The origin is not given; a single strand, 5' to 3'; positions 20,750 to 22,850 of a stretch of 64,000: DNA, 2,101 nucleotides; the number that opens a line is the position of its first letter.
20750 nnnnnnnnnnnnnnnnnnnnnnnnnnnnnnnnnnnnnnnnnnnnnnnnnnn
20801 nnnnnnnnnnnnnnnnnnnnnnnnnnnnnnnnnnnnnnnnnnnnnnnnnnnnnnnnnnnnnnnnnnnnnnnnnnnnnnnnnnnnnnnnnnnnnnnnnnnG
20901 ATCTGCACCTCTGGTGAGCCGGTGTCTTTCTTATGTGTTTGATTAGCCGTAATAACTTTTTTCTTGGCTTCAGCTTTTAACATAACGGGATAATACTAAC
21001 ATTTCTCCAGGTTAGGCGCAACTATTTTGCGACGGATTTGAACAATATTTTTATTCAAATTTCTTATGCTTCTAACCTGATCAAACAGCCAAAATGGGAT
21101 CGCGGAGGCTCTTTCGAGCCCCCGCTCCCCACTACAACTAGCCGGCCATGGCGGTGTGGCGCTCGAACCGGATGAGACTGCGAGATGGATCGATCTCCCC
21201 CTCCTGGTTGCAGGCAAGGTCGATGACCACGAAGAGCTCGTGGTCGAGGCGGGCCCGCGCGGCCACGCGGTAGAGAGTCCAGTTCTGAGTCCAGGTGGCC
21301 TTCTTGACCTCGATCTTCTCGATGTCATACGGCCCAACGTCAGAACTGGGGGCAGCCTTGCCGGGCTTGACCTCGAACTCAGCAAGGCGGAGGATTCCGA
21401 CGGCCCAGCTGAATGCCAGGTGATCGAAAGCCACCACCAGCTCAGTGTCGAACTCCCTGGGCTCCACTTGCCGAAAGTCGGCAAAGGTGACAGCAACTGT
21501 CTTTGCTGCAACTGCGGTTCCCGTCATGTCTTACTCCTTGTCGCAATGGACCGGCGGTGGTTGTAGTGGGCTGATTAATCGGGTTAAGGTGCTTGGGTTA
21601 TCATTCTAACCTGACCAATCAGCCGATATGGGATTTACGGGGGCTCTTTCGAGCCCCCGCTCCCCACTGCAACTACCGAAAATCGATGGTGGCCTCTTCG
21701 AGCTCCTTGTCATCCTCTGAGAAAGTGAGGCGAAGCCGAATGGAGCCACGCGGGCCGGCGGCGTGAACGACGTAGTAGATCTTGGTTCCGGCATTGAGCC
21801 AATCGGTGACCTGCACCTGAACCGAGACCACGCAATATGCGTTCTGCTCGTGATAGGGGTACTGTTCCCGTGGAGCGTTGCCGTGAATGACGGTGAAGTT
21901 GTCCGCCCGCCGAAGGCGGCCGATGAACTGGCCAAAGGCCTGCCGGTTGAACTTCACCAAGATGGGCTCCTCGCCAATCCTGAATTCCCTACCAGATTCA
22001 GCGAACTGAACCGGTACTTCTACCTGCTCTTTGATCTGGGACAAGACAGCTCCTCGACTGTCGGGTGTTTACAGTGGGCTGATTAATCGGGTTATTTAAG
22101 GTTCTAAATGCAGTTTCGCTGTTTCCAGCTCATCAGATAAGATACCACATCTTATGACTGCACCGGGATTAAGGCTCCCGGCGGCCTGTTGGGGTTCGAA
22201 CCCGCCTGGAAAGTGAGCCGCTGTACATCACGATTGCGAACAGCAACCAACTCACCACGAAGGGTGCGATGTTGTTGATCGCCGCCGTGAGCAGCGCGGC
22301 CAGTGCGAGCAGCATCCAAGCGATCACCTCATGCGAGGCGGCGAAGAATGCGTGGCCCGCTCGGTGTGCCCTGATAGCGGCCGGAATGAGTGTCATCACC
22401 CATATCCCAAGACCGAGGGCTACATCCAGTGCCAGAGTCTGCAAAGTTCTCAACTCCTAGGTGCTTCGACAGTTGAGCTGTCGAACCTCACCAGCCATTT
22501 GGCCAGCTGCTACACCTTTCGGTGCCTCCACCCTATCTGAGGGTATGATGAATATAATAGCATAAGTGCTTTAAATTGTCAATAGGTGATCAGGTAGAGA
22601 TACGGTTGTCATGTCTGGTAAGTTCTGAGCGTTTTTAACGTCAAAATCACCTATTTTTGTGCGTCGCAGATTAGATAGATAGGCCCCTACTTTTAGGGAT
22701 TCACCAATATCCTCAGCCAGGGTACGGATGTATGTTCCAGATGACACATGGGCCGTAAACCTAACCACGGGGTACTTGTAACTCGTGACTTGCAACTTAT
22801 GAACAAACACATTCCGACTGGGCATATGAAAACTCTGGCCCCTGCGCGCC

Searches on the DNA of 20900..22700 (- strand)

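Call 36: search_rna_families(source=window, start=20900, end=22700, threshold=evalue, max_evalue=10, show_alignments=4)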
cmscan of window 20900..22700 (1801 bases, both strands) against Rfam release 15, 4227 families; matches with E-value up to 10: 8.
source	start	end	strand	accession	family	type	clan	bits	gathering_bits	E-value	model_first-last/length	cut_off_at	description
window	21564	21629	-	RF03883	mir-9256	Gene; miRNA;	-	25.2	80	0.032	1-67/67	no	mir-9256 microRNA precursor family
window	22108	22150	-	RF00008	Hammerhead_3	Gene; ribozyme;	CL00010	23.7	48.5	0.039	1-54/54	no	Hammerhead ribozyme (type III)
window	22584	22652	-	RF01299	SNORD2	Gene; snRNA; snoRNA; CD-box;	CL00072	20.6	37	0.82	1-69/69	no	Small nucleolar RNA SNORD2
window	21038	21058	-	RF03640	mir-3747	Gene; miRNA;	-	19.7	63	0.92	25-45/67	no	mir-3747 microRNA precursor family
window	21093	21179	-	RF02674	AsdA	Gene; antisense;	-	16.4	52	3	1-81/81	no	antisense RNA of dnaA mRNA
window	21787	21858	+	RF00700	mir-375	Gene; miRNA;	-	15.3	46.7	5.1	1-67/67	no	mir-375 microRNA precursor family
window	20988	21066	+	RF02823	LPR69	Gene; sRNA;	-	14.3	40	9.4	1-82/82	no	Legionella RNA 69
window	22043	22140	-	RF02503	Atu_C9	Gene; sRNA;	-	13.8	40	0.7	92-192/192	no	Rhizobiales sRNA Atu_C9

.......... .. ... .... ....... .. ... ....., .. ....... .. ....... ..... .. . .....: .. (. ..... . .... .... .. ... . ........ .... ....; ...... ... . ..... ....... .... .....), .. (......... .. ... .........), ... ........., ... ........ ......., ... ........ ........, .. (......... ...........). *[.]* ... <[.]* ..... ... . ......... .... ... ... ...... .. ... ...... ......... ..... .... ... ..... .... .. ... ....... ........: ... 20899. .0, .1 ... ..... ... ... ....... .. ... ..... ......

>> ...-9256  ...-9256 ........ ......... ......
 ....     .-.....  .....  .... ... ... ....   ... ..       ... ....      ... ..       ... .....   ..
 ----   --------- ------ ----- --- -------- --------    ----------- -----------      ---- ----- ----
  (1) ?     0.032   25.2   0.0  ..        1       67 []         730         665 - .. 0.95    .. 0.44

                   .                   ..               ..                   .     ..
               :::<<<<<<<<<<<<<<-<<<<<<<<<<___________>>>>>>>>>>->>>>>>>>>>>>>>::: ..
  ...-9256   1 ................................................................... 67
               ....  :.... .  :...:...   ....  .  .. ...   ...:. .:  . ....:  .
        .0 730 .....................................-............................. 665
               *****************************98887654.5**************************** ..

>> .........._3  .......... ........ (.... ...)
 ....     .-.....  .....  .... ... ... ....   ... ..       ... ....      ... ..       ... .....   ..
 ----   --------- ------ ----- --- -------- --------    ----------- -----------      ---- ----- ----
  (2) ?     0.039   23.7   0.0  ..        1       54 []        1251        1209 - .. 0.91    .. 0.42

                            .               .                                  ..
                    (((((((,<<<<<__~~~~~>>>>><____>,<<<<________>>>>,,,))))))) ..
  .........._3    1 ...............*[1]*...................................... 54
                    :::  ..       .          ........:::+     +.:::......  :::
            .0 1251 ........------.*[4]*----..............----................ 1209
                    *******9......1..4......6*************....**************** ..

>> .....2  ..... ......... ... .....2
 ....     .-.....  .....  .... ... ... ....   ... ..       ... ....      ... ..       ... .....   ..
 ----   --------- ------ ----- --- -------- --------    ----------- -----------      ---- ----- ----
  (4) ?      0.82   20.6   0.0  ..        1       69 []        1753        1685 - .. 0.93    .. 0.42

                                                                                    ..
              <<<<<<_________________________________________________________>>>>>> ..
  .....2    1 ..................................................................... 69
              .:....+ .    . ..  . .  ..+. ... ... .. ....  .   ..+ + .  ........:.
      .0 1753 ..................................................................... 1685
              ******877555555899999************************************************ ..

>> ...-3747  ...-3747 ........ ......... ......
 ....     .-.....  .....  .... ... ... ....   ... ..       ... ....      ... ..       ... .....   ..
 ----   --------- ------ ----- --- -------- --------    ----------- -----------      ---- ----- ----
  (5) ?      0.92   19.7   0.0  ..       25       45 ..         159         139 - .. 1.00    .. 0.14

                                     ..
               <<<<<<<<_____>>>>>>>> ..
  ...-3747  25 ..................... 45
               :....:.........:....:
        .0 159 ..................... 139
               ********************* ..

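Call 75: search_dna_similar(query=window:21528-21675:-, collection=plasmids, mode=distant, max_evalue=0.01, max_rows=10)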
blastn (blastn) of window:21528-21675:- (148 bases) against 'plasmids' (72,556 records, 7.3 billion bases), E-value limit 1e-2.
No match.

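Call 76: search_dna_similar(query=window:21528-21675:-, collection=phages, mode=distant, max_evalue=0.01, max_rows=10)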
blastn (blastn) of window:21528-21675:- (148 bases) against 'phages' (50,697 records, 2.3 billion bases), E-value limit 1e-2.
No match.

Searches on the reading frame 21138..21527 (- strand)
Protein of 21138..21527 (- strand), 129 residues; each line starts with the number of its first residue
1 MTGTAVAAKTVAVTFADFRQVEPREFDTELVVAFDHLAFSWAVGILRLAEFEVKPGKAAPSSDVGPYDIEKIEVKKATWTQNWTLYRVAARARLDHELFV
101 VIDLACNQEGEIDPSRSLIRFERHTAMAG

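Call 8: search_protein_families(library=pfam, proteins=[window:21138-21527:-], max_evalue=1)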
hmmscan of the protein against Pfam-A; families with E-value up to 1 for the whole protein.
window:21138-21527:- (129 aa): 0 families

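Call 9: search_protein_families(library=ncbifam, proteins=[window:21138-21527:-], max_evalue=1)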
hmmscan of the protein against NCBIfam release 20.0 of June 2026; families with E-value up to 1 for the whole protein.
window:21138-21527:- (129 aa): 0 families

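Call 16: find_encoding_contigs(protein=window:21138-21527:-, flank=10000, max_places=10)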
Protein window:21138-21527:- (129 aa): no gene with exactly this product is on record in the collection.

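Call 21: find_homologous_proteins(query=window:21138-21527:-, max_evalue=0.01)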
Query window:21138-21527:- (129 aa): 1 proteins with E <= 0.01 among 23 candidates.
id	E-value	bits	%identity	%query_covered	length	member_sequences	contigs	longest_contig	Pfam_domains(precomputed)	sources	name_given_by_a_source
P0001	3.0e-79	281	100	100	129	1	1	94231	-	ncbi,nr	ncbi:MAG TPA: hypothetical protein VLF21_00155 [Candidatus Saccharimonadales bacterium]|nr:hypotheti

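Call 51: predict_structure(protein=window:21138-21527:-)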
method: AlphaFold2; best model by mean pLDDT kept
length: 129 residues; sequences in the alignment: 1
mean_pLDDT: 64.7   pTM: 0.56
mean pLDDT of the five models: 64.7, 51.4, 45.4, 41.3, 37.5
residues with pLDDT >= 90: 0; 70-90: 44; 50-70: 66; < 50: 19
segments of 3 or more residues with pLDDT < 50: 1-7, 57-65, 127-129
pLDDT, mean of each block of 10 residues (from residue 1): 46 63 61 64 68 54 51 75 80 63 81 80 56
secondary structure, 60 per line:
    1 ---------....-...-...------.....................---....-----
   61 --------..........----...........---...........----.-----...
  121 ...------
elements in order: E10-13 E19-21 H28-48 E52-55 E69-78 E83-93 E97-107 E118-123

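Call 55: search_protein_representatives(protein=window:21138-21527:-)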
Query: 129 residues. Proteins with E-value up to 0.001 (for the whole library): 2; up to 1e-10: 1; up to 1e-30: 1. The best 2 are listed.
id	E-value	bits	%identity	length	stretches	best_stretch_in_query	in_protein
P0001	9.4e-80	281.0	100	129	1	1-129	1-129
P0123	6.7e-10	55.5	26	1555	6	49-113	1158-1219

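Call 56: search_protein_families(library=pfam, proteins=[P0123], max_evalue=0.01)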
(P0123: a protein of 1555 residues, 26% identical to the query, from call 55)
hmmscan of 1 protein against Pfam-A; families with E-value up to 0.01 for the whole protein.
P0123 (1555 aa): 13 families
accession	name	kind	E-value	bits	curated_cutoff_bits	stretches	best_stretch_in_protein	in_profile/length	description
PF18962.6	Por_Secre_tail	-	6.8e-16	58.8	27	1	1480-1554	1-75/75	Secretion system C-terminal sorting domain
PF11940.14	DUF3458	-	2.6e-14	53.8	28.6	0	653-696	31-74/95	Domain of unknown function (DUF3458) Ig-like fold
PF22965.1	INTS7_C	-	2.6e-08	34.7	25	0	1150-1186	79-114/114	Integrator complex subunit 7, C-terminal domain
PF25801.1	HEAT_GCN1_C_2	-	8.1e-08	32.5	27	0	311-352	75-116/288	Stalled ribosome sensor GCN1-like, HEAT repeats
PF10026.15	DUF2268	-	3.8e-07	30.2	23.6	0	1250-1296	138-184/195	Predicted Zn-dependent protease (DUF2268)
PF18053.6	GyrB_insert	-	3.2e-05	24.3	26.1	0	214-277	94-156/167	DNA gyrase B subunit insert domain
PF03262.19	Corona_6B_7B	-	9.3e-05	22.6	27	0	1260-1324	55-118/208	Coronavirus 6B/7B protein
PF14452.12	Multi_ubiq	-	0.00013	22.5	24.5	0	683-717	23-57/69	Multiubiquitin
PF07705.17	CARDB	-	0.0012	19.5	22.7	0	455-494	11-50/101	CARDB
PF02933.23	CDC48_2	-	0.0012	18.9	22.4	0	397-423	32-55/64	Cell division protein 48 (CDC48), domain 2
PF13202.12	EF-hand_5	-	0.0026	17.6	25.9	0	1336-1352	8-24/25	EF hand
PF08646.16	Rep_fac-A_C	-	0.0039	17.4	28.5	0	1426-1446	56-76/146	Replication factor-A C terminal domain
PF13499.12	EF-hand_7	-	0.0053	17.5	30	0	1336-1352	11-27/67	EF-hand domain pair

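Call 66: search_protein_families(library=phrogs, proteins=[window:21138-21527:-], max_evalue=0.1)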
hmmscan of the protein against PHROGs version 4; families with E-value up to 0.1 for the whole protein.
window:21138-21527:- (129 aa): 0 families

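Call 67: search_protein_families(library=padloc, proteins=[window:21138-21527:-], max_evalue=0.1)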
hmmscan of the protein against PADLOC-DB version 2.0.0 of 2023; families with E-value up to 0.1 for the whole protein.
window:21138-21527:- (129 aa): 0 families
